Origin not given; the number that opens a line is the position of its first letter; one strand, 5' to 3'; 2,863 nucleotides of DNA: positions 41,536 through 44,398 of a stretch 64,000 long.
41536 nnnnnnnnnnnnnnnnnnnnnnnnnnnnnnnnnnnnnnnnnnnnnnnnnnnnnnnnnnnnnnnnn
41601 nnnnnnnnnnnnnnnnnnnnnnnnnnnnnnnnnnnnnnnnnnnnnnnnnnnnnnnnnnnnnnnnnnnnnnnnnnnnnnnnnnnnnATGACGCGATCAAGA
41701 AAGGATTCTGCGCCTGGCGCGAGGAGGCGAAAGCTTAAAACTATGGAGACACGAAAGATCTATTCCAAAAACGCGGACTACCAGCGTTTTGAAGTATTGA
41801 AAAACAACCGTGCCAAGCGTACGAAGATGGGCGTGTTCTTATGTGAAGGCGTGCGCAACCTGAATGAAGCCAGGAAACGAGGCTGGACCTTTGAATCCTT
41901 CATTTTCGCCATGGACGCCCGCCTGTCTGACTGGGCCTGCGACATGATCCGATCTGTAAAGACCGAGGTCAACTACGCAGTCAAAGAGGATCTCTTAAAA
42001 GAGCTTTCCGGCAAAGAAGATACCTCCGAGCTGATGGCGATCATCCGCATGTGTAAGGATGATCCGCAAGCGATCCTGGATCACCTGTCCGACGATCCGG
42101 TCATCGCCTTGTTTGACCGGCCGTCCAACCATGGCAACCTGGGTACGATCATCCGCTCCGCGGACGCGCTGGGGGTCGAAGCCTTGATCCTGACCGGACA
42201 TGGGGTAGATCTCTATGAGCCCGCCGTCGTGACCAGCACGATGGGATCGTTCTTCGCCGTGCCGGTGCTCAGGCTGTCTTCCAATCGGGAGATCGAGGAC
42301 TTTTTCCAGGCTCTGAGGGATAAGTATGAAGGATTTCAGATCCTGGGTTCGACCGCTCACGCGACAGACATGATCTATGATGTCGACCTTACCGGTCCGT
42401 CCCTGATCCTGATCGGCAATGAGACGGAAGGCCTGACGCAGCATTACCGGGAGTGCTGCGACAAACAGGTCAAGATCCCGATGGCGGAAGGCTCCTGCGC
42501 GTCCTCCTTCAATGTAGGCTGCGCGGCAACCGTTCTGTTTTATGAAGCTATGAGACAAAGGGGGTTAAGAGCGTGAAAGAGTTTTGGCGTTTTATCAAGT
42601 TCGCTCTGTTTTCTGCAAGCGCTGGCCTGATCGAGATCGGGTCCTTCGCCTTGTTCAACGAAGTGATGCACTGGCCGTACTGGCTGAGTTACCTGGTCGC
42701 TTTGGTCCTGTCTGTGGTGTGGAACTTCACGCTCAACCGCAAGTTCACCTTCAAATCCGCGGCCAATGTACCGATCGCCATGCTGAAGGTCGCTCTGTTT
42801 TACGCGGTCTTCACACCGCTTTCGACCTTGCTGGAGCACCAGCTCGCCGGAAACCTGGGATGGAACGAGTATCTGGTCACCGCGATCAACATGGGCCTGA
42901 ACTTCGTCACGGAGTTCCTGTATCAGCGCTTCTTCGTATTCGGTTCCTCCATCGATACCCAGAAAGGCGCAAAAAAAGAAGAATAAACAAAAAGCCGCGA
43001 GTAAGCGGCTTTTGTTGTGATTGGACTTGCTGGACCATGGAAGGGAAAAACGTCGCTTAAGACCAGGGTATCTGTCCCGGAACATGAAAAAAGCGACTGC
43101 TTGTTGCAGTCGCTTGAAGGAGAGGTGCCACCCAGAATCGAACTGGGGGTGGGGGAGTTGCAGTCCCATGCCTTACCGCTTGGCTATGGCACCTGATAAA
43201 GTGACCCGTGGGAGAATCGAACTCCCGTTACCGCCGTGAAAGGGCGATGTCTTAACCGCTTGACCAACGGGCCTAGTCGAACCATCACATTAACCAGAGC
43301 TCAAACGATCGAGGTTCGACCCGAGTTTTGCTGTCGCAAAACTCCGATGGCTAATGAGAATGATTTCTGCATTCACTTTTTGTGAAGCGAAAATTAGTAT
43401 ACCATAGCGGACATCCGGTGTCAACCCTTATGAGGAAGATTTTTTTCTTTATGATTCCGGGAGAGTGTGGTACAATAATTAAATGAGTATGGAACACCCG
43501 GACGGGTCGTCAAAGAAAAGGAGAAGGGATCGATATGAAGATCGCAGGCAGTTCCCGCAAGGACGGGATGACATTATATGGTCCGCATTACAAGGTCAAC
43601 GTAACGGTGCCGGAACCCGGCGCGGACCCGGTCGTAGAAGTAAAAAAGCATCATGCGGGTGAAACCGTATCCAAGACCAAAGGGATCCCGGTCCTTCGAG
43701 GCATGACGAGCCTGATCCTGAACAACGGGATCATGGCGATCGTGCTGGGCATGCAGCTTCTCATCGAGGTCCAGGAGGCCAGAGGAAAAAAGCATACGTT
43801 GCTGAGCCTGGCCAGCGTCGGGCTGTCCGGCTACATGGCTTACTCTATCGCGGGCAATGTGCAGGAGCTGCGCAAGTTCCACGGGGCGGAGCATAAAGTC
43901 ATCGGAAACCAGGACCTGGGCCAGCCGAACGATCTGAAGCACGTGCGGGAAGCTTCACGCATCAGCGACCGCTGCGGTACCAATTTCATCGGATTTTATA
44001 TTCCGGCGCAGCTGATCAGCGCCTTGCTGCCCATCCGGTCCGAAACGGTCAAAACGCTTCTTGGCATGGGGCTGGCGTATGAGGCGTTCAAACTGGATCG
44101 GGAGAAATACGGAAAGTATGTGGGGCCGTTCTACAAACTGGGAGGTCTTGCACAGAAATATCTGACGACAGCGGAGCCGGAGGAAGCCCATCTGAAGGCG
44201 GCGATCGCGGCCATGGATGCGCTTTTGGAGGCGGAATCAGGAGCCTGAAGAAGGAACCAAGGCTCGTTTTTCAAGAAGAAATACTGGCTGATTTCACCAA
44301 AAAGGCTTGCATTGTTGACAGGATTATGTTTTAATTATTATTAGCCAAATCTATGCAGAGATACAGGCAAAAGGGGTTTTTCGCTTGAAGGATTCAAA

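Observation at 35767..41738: Candidate sulfoquinovose transaldolase-type (sulfo-TAL/SFT) operon with an adjacent MocR regulator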

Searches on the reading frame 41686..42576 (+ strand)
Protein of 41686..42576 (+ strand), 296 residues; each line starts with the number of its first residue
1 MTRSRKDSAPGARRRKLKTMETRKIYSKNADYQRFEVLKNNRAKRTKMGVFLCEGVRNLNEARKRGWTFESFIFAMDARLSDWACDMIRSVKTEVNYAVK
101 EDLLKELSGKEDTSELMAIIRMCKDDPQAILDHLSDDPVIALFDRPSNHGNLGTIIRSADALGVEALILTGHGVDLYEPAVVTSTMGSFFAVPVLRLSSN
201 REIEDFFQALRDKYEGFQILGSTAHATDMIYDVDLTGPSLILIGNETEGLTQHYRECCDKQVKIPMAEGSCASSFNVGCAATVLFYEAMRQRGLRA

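Call 3: search_protein_families(library=pfam, proteins=[window:41686-42576:+])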
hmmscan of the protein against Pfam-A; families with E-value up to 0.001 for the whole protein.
window:41686-42576:+ (296 aa): 3 families
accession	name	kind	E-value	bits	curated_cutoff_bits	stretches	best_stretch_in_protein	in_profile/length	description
PF00588.24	SpoU_methylase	-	6.3e-30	104.6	29.7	1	140-286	3-142/142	SpoU rRNA Methylase family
PF22655.1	SpoU_sub_bind_like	-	5.3e-16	59.3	27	1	29-117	1-89/90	SpoU L30e-like domain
PF22435.1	MRM3-like_sub_bind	-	6.4e-09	36.6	27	1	41-118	12-84/84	MRM3-like substrate binding domain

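Call 4: search_protein_families(library=ncbifam, proteins=[window:41686-42576:+])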
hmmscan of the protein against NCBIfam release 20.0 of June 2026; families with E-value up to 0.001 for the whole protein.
window:41686-42576:+ (296 aa): 8 families
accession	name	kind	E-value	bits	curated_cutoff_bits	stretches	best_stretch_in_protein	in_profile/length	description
TIGR00186.1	rRNA_methyl_3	equivalog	1.9e-27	96.3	160.15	1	125-292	81-240/240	23S rRNA (guanosine(2251)-2'-O)-methyltransferase RlmB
NF008386.0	PRK11181.1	equivalog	2.4e-24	86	366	1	116-292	70-242/244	23S rRNA (guanosine(2251)-2'-O)-methyltransferase RlmB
NF008295.0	PRK11081.1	equivalog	3.6e-17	62.7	227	1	147-293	28-166/230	tRNA (guanosine(18)-2'-O)-methyltransferase TrmH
NF008117.0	PRK10864.1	equivalog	6.7e-13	48.6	267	1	95-292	152-342/344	tRNA/rRNA methyltransferase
TIGR00185.1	tRNA_yibK_trmL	equivalog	6.5e-12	45.6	190.6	1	146-293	9-149/154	tRNA (uridine(34)/cytosine(34)/5-carboxymethylaminomethyluridine(34)-2'-O)-methyltransferase TrmL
NF000477.1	NshR_TsnR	equivalog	2.9e-10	40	425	1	41-289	22-261/266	NshR/TsnR family 23S rRNA methyltransferase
TIGR00050.1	rRNA_methyl_1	subfamily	2.2e-07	31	167.15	1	236-291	103-156/233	TrmJ/YjtD family RNA methyltransferase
NF007683.0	PRK10358.1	equivalog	0.00022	21.2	282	1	216-293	72-149/157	tRNA (uridine(34)/cytosine(34)/5-carboxymethylaminomethyluridine(34)-2'-O)-methyltransferase TrmL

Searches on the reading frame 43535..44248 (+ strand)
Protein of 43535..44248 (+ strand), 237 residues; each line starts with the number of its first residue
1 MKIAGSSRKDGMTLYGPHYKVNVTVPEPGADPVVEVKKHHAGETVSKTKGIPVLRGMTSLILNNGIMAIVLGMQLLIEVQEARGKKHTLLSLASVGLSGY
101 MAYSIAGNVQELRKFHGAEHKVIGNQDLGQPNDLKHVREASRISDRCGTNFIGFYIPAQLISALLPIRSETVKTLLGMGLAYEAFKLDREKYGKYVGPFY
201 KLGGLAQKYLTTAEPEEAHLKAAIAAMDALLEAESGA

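Call 3: search_protein_families(library=pfam, proteins=[window:43535-44248:+])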
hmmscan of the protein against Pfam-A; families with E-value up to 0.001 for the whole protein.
window:43535-44248:+ (237 aa): 1 family
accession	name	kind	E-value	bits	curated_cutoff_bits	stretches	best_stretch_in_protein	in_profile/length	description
PF07136.16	DUF1385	-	1.7e-19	70.5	22.1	1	103-232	90-226/227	Protein of unknown function (DUF1385)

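Call 4: search_protein_families(library=ncbifam, proteins=[window:43535-44248:+])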
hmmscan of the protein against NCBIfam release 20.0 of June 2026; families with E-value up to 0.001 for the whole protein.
window:43535-44248:+ (237 aa): 0 families
